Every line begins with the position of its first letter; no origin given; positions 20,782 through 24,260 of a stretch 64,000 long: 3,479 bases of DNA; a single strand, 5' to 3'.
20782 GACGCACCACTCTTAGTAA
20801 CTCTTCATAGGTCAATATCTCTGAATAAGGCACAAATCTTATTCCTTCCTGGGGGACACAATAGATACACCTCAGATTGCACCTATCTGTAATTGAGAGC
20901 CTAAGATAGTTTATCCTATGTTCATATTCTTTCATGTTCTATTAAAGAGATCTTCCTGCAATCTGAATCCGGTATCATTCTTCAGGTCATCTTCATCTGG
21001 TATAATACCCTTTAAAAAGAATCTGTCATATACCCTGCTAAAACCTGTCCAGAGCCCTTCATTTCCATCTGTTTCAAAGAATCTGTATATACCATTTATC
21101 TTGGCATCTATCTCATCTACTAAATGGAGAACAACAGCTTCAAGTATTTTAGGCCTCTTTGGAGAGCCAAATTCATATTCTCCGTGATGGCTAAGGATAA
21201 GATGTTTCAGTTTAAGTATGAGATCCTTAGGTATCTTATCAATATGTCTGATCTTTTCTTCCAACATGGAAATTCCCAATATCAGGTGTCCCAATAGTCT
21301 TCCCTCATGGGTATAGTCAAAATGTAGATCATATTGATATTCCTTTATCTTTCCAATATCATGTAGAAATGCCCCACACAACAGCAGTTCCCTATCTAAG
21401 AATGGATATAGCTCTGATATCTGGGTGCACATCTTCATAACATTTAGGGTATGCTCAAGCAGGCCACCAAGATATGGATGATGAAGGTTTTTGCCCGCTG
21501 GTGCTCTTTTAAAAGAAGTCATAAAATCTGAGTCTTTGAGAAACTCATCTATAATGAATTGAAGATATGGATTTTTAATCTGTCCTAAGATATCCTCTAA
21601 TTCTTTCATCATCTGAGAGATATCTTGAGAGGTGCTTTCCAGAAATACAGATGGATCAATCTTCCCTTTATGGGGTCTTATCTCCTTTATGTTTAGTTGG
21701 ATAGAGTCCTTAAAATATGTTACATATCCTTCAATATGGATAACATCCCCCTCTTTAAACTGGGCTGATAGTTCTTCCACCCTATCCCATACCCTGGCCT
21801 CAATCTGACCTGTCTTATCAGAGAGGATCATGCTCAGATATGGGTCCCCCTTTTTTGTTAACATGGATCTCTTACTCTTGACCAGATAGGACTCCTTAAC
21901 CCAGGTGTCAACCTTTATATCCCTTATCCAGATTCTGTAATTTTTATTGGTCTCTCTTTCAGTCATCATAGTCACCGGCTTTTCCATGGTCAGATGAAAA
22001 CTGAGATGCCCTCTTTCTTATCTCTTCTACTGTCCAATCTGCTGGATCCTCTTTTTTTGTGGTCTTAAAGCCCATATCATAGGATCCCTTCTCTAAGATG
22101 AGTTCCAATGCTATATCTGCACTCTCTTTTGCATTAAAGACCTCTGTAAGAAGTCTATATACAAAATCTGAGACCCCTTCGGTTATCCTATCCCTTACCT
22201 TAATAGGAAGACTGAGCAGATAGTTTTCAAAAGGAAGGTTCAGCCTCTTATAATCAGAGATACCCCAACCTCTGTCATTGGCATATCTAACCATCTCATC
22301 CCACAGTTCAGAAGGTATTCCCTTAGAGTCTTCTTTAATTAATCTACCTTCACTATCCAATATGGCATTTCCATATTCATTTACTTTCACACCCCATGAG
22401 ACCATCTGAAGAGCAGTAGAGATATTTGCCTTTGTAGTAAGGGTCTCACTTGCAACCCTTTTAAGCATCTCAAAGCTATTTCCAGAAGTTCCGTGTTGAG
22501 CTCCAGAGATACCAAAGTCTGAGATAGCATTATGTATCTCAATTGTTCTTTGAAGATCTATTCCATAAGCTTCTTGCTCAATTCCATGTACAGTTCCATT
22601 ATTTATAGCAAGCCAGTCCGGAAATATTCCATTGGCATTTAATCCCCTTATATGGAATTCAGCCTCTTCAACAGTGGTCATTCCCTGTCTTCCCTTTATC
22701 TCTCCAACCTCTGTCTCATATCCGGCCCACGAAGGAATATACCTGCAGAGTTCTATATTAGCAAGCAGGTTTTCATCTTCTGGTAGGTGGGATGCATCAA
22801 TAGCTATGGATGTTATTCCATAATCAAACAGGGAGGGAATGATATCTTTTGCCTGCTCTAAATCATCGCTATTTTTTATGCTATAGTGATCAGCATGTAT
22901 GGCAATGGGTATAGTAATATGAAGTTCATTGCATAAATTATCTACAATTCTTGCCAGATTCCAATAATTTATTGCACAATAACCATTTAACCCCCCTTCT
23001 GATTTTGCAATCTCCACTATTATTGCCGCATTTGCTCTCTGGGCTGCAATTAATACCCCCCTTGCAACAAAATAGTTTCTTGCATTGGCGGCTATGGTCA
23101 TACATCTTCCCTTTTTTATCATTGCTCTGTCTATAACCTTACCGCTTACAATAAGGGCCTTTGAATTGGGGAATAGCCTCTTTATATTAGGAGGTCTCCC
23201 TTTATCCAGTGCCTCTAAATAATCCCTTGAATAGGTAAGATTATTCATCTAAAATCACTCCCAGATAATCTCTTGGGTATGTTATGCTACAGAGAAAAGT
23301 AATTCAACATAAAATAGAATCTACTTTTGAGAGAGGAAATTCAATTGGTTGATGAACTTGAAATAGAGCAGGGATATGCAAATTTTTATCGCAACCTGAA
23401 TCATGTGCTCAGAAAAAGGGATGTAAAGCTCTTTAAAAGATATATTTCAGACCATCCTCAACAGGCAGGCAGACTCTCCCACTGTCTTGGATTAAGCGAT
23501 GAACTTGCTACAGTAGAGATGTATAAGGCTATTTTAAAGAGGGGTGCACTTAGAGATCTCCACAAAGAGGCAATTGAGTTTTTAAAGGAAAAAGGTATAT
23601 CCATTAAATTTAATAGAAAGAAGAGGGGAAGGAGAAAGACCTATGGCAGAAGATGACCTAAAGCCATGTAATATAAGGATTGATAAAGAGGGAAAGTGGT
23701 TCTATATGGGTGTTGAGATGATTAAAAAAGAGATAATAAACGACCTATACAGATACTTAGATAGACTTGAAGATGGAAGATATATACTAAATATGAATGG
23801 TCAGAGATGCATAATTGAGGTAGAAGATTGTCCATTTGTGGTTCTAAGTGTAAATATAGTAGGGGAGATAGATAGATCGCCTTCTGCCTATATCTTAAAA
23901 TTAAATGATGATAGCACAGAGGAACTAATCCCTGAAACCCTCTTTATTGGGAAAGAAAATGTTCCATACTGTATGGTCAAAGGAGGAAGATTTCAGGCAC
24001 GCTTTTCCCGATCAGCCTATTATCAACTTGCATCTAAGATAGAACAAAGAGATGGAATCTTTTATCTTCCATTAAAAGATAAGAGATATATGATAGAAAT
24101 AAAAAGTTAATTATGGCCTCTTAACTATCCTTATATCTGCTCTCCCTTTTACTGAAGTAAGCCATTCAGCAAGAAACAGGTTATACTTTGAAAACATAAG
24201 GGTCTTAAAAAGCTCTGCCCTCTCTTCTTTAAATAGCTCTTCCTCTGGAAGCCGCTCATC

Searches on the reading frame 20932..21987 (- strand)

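Call 67: search_protein_families(library=pfam, proteins=[window:20932-21987:-], max_evalue=0.00001)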
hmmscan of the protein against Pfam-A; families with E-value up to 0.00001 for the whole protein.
window:20932-21987:- (351 aa): 2 families
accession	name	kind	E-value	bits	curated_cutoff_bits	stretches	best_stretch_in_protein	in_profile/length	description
PF01966.28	HD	-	3.8e-16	59.9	22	1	177-295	2-115/116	HD domain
PF01336.31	tRNA_anti-codon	-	1.7e-11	44.3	27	1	36-105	7-74/75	OB-fold nucleic acid binding domain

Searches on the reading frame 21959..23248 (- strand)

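Call 67: search_protein_families(library=pfam, proteins=[window:21959-23248:-], max_evalue=0.00001)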
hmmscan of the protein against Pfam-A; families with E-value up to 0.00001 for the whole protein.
window:21959-23248:- (429 aa): 1 family
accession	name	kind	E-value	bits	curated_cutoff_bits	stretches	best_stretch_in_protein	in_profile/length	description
PF01116.26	F_bP_aldolase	-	8.1e-28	98.2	25.5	1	45-287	11-240/277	Fructose-bisphosphate aldolase class-II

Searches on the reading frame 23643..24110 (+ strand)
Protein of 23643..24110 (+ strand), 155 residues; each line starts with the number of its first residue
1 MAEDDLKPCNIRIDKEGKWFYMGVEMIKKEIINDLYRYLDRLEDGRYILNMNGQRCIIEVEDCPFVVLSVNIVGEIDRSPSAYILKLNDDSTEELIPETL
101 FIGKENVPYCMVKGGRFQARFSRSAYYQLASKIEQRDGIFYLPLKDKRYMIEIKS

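Call 67: search_protein_families(library=pfam, proteins=[window:23643-24110:+], max_evalue=0.00001)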
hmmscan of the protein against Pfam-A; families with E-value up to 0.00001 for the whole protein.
window:23643-24110:+ (155 aa): 1 family
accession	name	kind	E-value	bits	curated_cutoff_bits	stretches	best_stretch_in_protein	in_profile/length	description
PF06938.16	DUF1285_N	-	1.7e-06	28.1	29.3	1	9-62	14-66/67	Domain of unknown function (DUF1285), N-terminal domain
